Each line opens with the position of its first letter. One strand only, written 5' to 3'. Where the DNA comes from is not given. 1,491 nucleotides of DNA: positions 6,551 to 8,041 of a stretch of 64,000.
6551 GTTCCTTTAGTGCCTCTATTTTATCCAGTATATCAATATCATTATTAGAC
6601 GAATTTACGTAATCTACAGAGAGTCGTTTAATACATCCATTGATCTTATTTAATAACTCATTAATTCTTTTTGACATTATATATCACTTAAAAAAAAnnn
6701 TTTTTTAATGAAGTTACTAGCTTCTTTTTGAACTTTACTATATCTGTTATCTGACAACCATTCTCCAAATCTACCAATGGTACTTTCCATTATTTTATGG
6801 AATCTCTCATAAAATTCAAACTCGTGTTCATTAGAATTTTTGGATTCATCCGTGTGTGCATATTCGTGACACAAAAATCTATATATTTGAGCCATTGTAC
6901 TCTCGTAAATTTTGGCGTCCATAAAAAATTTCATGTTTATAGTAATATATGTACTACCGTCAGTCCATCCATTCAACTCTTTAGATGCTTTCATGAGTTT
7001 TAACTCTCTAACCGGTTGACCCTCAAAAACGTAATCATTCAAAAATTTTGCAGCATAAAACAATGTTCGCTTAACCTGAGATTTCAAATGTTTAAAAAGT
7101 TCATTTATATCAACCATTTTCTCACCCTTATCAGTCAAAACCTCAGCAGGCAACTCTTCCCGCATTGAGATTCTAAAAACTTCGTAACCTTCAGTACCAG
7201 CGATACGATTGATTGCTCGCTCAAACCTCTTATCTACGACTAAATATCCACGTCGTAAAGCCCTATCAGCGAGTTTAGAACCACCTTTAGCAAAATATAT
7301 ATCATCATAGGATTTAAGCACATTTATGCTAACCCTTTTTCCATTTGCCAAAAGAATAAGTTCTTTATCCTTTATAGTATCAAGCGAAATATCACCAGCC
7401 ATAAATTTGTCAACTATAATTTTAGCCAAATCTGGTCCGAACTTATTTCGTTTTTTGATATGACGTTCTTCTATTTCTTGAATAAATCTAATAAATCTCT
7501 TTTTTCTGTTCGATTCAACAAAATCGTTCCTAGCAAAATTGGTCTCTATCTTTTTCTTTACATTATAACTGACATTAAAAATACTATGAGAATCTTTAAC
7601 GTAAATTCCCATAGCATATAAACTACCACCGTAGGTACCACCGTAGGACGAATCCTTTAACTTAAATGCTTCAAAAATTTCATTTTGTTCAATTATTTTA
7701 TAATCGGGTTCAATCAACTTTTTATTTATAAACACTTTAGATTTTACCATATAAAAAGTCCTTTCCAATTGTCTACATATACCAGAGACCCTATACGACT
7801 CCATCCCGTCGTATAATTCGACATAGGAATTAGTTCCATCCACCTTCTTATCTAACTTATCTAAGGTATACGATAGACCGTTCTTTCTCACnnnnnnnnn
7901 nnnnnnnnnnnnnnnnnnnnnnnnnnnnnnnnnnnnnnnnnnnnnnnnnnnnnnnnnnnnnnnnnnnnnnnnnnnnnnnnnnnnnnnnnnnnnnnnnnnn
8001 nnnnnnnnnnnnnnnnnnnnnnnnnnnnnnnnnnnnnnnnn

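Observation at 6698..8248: GHKL ATPase fused to a C-terminal HExxH motif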

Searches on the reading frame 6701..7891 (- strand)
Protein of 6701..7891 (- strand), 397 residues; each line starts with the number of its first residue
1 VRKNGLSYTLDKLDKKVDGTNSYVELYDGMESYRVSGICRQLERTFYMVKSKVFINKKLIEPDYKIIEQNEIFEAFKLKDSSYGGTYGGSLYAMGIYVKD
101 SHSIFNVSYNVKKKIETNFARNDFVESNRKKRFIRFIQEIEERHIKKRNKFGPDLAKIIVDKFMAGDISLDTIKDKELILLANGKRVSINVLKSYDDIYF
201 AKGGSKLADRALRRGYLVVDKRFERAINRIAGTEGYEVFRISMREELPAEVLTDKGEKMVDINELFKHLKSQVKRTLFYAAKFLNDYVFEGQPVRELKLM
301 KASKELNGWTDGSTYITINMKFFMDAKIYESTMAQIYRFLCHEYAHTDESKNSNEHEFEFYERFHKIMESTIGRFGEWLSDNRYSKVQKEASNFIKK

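Call 23: search_protein_families(library=pfam, alignment_id=A2, max_evalue=1)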
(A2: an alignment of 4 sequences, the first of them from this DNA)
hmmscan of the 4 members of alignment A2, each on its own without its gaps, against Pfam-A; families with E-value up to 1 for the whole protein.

A. member 1, seq(397 aa): 2 families
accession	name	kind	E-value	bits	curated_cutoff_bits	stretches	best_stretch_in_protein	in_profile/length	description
PF10263.15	SprT-like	-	0.038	14.3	25.6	1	283-370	7-98/108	SprT-like family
PF25520.1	AAA_lid_TANC1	-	0.14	12.8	29.1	0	234-284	15-65/96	TANC1-like, AAA+ ATPase lid domain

B. families by the number of members that match (of 4 scanned): 4 families
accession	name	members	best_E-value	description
PF10263.15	SprT-like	3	8.3e-05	SprT-like family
PF24064.2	HTH_NPRL3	1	0.052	GATOR1 complex protein NPRL3, C-terminal HTH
PF12027.13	DUF3514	1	0.062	Protein of unknown function (DUF3514)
PF25520.1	AAA_lid_TANC1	1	0.14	TANC1-like, AAA+ ATPase lid domain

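Call 24: search_solved_structures(query=A2, max_evalue=10, show_alignments=4)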
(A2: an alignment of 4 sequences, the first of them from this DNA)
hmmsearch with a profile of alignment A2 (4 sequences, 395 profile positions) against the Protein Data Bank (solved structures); distinct sequences matched with E-value up to 10: 0.

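Call 30: search_protein_representatives(alignment_id=A2)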
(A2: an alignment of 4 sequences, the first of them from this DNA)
Query: 4 sequences, 395 profile positions. Proteins with E-value up to 0.001 (for the whole library): 1242; up to 1e-10: 991; up to 1e-30: 308. The best 150 are listed.
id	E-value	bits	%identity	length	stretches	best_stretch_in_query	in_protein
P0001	7.5e-185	631.2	-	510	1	1-393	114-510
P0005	1.6e-142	491.8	-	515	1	4-393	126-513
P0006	2.5e-97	343.0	-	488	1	5-391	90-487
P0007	4.9e-89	315.7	-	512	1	6-389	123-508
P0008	3.3e-62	227.4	-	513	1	4-390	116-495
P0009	6.8e-54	200.0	-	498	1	4-384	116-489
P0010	1.0e-52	196.1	-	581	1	5-386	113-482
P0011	7.8e-51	189.9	-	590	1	4-385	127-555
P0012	6.0e-50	187.0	-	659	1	7-373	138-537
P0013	7.4e-49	183.4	-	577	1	7-385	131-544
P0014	9.7e-49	183.0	-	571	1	4-385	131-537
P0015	4.1e-48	181.0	-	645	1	3-368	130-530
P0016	4.9e-48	180.7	-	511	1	4-375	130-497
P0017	5.8e-48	180.5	-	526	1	5-362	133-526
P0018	6.7e-48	180.3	-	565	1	5-391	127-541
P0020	1.2e-47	179.5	-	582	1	3-383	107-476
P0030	3.1e-44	168.2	-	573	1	3-385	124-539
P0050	1.1e-40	156.6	-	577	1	4-363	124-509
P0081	1.1e-37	146.7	-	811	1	5-362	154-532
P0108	1.1e-36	143.4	-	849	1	3-385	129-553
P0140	2.4e-35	138.9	-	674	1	3-375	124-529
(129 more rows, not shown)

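Call 33: search_protein_families(library=ncbifam, proteins=[P0008, P0010, P0012, P0020, P0030, P0050, P0081, P0108, P0140], max_evalue=0.01)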
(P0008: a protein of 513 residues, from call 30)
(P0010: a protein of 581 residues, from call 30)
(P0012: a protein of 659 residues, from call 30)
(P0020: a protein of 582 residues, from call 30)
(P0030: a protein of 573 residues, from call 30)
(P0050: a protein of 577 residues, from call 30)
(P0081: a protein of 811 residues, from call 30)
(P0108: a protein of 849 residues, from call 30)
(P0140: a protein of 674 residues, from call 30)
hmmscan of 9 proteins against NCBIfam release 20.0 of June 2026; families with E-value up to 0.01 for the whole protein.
P0008 (513 aa): 7 families
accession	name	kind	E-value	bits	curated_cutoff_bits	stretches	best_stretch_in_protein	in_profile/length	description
NF047352.1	P_loop_sacsin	domain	2.6e-10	40.6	50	1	27-99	3-74/80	sacsin N-terminal ATP-binding-like domain-containing protein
TIGR00585.2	mutl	equivalog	1e-06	28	180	1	26-76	23-76/555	DNA mismatch repair endonuclease MutL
NF010683.0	PRK14083.1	equivalog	6.8e-05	21.5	455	1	32-91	48-113/604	HSP90 family protein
NF000951.0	PRK00095.2-1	equivalog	0.00033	19.5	391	1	26-90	27-95/559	DNA mismatch repair endonuclease MutL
NF000950.0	PRK00095.1-3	equivalog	0.00098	17.6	756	1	28-82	28-85/641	DNA mismatch repair endonuclease MutL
NF000948.0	PRK00095.1-1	equivalog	0.0011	18.1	701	1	28-66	27-68/625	DNA mismatch repair endonuclease MutL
NF000953.0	PRK00095.2-4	equivalog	0.0013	17.7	693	1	27-89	26-92/611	DNA mismatch repair endonuclease MutL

P0010 (581 aa): 4 families
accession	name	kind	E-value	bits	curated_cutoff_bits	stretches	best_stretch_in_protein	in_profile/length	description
TIGR00585.2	mutl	equivalog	3e-06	26.4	180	1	28-69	27-71/555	DNA mismatch repair endonuclease MutL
NF047352.1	P_loop_sacsin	domain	6.5e-06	26.5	50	1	25-91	3-70/80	sacsin N-terminal ATP-binding-like domain-containing protein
NF010683.0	PRK14083.1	equivalog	0.00052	18.6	455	1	37-82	52-100/604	HSP90 family protein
NF000953.0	PRK00095.2-4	equivalog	0.0089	15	693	0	24-64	25-68/611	DNA mismatch repair endonuclease MutL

P0012 (659 aa): 4 families
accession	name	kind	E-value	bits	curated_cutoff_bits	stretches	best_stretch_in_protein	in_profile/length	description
NF047352.1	P_loop_sacsin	domain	4.2e-05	23.9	50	1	34-98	3-66/80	sacsin N-terminal ATP-binding-like domain-containing protein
TIGR00585.2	mutl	equivalog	0.00019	20.5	180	1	36-80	26-72/555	DNA mismatch repair endonuclease MutL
NF050001.1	restrict_BbrUII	equivalog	0.00051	18.7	550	1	35-76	25-66/659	BbrUII/HgiDII family restriction enzyme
NF000952.0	PRK00095.2-2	subfamily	0.0033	15.9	840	1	36-75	28-69/623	DNA mismatch repair endonuclease MutL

P0020 (582 aa): 10 families
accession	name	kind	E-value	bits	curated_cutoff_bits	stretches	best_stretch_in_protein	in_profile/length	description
NF047352.1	P_loop_sacsin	domain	4.9e-08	33.3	50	1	21-88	4-71/80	sacsin N-terminal ATP-binding-like domain-containing protein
TIGR00585.2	mutl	equivalog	6.9e-08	31.8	180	1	21-66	25-73/555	DNA mismatch repair endonuclease MutL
NF050001.1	restrict_BbrUII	equivalog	4.4e-07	28.8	550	1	21-75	25-80/659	BbrUII/HgiDII family restriction enzyme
NF000950.0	PRK00095.1-3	equivalog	5.4e-06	25.1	756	1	21-75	28-85/641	DNA mismatch repair endonuclease MutL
NF000954.0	PRK00095.2-5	equivalog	3.6e-05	22.4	937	1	20-61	30-74/588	DNA mismatch repair endonuclease MutL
NF000953.0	PRK00095.2-4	equivalog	5.2e-05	22.3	693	1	20-60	26-69/611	DNA mismatch repair endonuclease MutL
NF010683.0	PRK14083.1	equivalog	0.00023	19.8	455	1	34-83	54-113/604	HSP90 family protein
NF000951.0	PRK00095.2-1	equivalog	0.00031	19.6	391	1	20-69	24-79/559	DNA mismatch repair endonuclease MutL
NF000949.0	PRK00095.1-2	equivalog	0.00033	19.8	750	1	21-60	31-73/634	DNA mismatch repair endonuclease MutL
NF041932.1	MzaB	equivalog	0.00051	18.5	850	1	21-84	16-85/480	MZA anti-phage system associated ATPase MzaB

P0030 (573 aa): 10 families
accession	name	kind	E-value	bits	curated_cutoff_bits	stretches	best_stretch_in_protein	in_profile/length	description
TIGR00585.2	mutl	equivalog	5.5e-07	28.8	180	1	29-78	20-71/555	DNA mismatch repair endonuclease MutL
NF000953.0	PRK00095.2-4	equivalog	2.5e-05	23.4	693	1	29-71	22-67/611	DNA mismatch repair endonuclease MutL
NF047352.1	P_loop_sacsin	domain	3.1e-05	24.4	50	1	32-94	2-63/80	sacsin N-terminal ATP-binding-like domain-containing protein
NF050001.1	restrict_BbrUII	equivalog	4.5e-05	22.2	550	1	34-77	25-68/659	BbrUII/HgiDII family restriction enzyme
NF000948.0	PRK00095.1-1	equivalog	4.6e-05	22.5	701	1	30-71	23-67/625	DNA mismatch repair endonuclease MutL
NF000949.0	PRK00095.1-2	equivalog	0.00011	21.4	750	1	30-71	27-71/634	DNA mismatch repair endonuclease MutL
NF000951.0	PRK00095.2-1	equivalog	0.0014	17.4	391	1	29-71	24-68/559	DNA mismatch repair endonuclease MutL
NF000952.0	PRK00095.2-2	subfamily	0.0021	16.6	840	1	29-71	22-67/623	DNA mismatch repair endonuclease MutL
NF041932.1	MzaB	equivalog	0.0027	16.1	850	1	32-71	14-57/480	MZA anti-phage system associated ATPase MzaB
NF000950.0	PRK00095.1-3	equivalog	0.006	15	756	1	30-77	24-73/641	DNA mismatch repair endonuclease MutL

P0050 (577 aa): 0 families

P0081 (811 aa): 1 family
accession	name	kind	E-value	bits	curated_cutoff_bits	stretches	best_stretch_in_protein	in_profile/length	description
NF033179.1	TnsA_like_Actin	subfamily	0.0045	16.5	110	1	656-721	94-154/212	TnsA-like heteromeric transposase endonuclease subunit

P0108 (849 aa): 4 families
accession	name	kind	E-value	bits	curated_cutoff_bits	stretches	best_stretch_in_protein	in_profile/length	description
NF047352.1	P_loop_sacsin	domain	1e-06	29.1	50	1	35-111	3-76/80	sacsin N-terminal ATP-binding-like domain-containing protein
TIGR00585.2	mutl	equivalog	5.8e-06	25.5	180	1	35-75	24-65/555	DNA mismatch repair endonuclease MutL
NF000951.0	PRK00095.2-1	equivalog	0.00031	19.5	391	1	31-75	24-68/559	DNA mismatch repair endonuclease MutL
NF007007.0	PRK09470.1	equivalog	0.0018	17.2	486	1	7-81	331-406/463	envelope stress sensor histidine kinase CpxA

P0140 (674 aa): 2 families
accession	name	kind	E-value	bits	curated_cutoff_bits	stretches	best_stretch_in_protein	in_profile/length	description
TIGR00490.1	aEF-2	equivalog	0.0032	15.6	738.45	1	361-437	399-475/720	elongation factor EF-2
NF047352.1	P_loop_sacsin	domain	0.0085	16.5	50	0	34-96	3-63/80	sacsin N-terminal ATP-binding-like domain-containing protein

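Call 36: list_cluster_members(proteins=[P0005, P0008, P0010, P0012, P0020, P0030, P0050, P0081, P0108, P0140])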
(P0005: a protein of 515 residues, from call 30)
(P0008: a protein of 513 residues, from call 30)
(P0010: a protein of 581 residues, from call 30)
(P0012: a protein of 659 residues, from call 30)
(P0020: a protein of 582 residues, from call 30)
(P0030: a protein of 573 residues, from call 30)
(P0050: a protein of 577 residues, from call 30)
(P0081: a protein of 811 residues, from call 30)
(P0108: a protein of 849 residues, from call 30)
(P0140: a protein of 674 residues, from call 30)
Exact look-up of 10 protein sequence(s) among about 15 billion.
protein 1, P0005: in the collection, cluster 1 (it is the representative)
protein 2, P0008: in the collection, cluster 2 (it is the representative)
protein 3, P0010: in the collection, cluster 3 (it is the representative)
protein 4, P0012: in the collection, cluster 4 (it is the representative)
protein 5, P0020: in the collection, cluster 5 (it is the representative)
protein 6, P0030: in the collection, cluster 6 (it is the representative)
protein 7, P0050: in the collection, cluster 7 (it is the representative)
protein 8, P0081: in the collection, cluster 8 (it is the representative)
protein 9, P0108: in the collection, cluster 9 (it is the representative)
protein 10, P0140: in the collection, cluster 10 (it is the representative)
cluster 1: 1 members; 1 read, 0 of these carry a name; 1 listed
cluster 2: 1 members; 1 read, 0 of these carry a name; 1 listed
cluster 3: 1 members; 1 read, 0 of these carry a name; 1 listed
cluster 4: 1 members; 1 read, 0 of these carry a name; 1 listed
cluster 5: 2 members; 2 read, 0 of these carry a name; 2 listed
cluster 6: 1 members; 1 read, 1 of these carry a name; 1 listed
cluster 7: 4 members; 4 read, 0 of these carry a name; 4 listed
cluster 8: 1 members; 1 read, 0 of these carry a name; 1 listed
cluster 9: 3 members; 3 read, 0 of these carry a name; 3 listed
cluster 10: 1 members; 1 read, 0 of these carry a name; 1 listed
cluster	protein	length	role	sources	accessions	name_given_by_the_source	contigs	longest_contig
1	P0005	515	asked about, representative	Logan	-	-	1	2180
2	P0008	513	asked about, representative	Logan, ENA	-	-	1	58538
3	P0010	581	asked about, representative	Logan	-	-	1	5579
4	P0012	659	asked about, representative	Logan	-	-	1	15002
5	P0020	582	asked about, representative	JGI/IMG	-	-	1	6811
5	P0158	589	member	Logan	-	-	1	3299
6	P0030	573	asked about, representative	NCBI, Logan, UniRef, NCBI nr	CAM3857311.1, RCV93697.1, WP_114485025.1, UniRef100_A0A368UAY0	ATP-binding protein [Vreelandella rituensis] | Uncharacterized protein n=1 Tax=Vreelandella rituensis TaxID=2282306 ... | ATP-binding protein [Halomonas rituensis]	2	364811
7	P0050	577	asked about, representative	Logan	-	-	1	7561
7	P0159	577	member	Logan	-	-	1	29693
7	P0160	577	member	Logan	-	-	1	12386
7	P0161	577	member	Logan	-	-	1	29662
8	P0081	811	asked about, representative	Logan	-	-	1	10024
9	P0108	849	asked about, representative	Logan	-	-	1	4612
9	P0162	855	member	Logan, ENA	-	-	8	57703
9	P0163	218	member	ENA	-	-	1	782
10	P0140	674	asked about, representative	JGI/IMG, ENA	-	-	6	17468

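Call 40: find_encoding_contigs(protein=P0030, flank=10000, max_places=3)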
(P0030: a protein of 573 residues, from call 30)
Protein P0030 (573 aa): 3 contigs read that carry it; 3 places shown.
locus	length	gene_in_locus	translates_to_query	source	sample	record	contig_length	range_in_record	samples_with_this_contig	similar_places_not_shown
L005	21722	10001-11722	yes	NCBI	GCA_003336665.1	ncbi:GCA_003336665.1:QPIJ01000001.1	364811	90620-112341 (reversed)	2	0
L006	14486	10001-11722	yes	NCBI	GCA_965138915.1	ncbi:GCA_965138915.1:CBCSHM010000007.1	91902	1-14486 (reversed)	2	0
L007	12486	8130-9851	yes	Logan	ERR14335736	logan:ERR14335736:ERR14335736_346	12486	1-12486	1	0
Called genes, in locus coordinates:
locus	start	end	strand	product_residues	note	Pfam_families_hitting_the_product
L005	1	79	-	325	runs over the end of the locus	-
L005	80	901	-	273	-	-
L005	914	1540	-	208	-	-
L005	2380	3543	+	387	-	-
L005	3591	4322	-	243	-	-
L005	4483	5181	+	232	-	-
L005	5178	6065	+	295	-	-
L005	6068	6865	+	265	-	-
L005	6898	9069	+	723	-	PF13191:AAA_16 (faint), PF04851:ResIII (weak), PF13604:AAA_30, PF00270:DEAD, PF00271:Helicase_C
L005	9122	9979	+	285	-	-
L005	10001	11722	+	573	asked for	PF13589:HATPase_c_3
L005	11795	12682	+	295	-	-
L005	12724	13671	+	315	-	-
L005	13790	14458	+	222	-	PF00313:CSD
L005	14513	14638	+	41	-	-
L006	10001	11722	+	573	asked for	PF13589:HATPase_c_3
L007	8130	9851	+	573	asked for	PF13589:HATPase_c_3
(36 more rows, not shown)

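Call 41: find_related_loci(query=A4, collection=genome_contigs, flank=8000)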
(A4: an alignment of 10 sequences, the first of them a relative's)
Query A4 (573 aa) in genome_contigs; peptide patterns used: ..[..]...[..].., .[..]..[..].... (x = any residue, [..] = any of these).
177 stretches matched a pattern; 43 encode a relative of the query (tblastn E <= 1e-3); 43 distinct loci.
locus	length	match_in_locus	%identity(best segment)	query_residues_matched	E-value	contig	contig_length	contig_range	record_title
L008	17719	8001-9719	100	1-573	0e+0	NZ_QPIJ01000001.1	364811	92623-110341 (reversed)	Vreelandella rituensis strain TQ8S TQ-8S_scaffold1, whole genome shotgun sequence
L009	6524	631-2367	44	10-570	2e-153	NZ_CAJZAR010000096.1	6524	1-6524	Paraburkholderia tropica isolate PSP659, whole genome shotgun sequence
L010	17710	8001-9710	39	4-571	1e-132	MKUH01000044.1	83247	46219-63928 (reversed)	MAG: Candidatus Accumulibacter sp. 66-26 scnpilot_expt_750_p_scaffold_841, whole genome shotgun sequence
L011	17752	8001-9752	41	1-565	1e-131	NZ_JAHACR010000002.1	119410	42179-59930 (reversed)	MAG: Burkholderia sp. isolate L2_041_000G1_dasL2_041_000G1_concoct_54 L2_041_000G1_scaffold_97, whole genome shotgun seq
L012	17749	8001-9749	41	2-565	1e-130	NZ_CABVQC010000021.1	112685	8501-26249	Burkholderia aenigmatica strain LMG 13014, whole genome shotgun sequence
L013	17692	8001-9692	40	8-568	2e-130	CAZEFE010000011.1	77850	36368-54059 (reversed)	MAG TPA_asm: uncultured Methylophilaceae bacterium isolate binchicken_co284_174 genome assembly, contig: NODE_533_length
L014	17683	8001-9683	40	2-571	1e-126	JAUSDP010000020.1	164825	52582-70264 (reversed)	MAG: bacterium isolate E14_maxbin.078_sub E14_k141_258997, whole genome shotgun sequence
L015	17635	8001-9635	36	4-542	4e-106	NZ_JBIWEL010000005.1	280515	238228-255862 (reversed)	Pseudomonas sp. NPDC096950 NPDC096950_261_H6.ctg-0005, whole genome shotgun sequence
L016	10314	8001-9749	35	10-573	7e-99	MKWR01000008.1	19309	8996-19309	MAG: Lysobacterales bacterium 63-13 scnpilot_p_inoc_scaffold_1530, whole genome shotgun sequence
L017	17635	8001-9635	35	6-542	9e-99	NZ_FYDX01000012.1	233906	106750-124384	Pseudomonas sp. Irchel 3E13 isolate Pseudomonas sp. Irchel 3E13, whole genome shotgun sequence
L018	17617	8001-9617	32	8-530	3e-76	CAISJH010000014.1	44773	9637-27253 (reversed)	MAG: uncultured beta proteobacterium isolate Loclat_bin-08258 genome assembly, contig: bin-08258:014/862, whole genome s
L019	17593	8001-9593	34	6-522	4e-76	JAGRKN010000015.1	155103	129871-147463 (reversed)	MAG: Rhodoblastus sp. isolate HKST-UBA40 2008_1057, whole genome shotgun sequence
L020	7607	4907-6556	30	5-520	1e-68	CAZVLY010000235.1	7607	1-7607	MAG TPA_asm: uncultured Piscinibacter sp. isolate SRP170004_co1_75 genome assembly, contig: NODE_15710_length_7607_cov_4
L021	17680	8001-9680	31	12-546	1e-65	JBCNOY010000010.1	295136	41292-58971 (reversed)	MAG: Enterobacterales bacterium isolate SMAGNO139 Contig10, whole genome shotgun sequence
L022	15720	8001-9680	31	12-546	2e-64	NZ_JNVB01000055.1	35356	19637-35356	Erwinia oleae strain DAPP-PG531 contig55, whole genome shotgun sequence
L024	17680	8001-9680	31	12-546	5e-61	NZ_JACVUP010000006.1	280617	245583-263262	Erwinia sp. S63 NODE_6_length_280617_cov_41.664924, whole genome shotgun sequence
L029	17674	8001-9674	28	12-541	4e-55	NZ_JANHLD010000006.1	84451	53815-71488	Pseudomonas putida strain 31753 31753_v2_6, whole genome shotgun sequence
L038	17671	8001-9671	39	12-546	1e-48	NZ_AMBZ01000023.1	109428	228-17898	Paenibacillus alvei DSM 29 plasmid pPAV109, whole genome shotgun sequence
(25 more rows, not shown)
